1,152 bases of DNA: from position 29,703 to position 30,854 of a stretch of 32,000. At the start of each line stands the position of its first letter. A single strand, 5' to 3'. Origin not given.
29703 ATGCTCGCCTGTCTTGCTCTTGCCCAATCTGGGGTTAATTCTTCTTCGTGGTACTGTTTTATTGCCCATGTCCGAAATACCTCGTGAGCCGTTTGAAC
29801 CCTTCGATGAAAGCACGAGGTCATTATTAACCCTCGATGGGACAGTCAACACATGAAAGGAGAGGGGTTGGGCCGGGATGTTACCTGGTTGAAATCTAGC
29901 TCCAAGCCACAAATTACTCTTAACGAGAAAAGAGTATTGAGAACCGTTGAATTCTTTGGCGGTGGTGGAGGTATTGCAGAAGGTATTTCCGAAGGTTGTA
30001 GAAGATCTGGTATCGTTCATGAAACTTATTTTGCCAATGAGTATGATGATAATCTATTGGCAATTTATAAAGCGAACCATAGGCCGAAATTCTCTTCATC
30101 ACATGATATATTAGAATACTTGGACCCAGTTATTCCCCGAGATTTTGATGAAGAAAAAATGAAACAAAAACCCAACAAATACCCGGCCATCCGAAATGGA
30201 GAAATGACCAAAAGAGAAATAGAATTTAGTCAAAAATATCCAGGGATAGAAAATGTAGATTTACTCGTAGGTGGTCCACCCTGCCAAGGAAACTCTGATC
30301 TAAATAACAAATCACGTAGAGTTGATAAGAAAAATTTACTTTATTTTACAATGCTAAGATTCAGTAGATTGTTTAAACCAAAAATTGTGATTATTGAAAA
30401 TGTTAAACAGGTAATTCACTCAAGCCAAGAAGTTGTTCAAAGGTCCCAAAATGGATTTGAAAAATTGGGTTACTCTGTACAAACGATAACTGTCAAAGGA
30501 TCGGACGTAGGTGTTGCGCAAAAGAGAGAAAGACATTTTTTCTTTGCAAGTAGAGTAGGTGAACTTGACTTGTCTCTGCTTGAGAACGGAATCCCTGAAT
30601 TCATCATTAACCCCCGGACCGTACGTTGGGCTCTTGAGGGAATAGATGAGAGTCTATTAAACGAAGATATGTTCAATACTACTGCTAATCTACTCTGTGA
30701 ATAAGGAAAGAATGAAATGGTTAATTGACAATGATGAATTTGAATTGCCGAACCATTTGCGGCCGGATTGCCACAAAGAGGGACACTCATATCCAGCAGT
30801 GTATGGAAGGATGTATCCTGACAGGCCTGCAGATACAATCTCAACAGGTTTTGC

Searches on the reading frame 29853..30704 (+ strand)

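Call 34: search_protein_families(library=pfam, proteins=[window:29853-30704:+], max_evalue=0.001)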
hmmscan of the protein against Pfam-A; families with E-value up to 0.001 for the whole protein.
window:29853-30704:+ (283 aa): 1 family
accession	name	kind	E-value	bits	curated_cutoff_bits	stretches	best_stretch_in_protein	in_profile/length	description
PF00145.23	DNA_methylase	-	1.8e-31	110.3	22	1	110-237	42-165/324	C-5 cytosine-specific DNA methylase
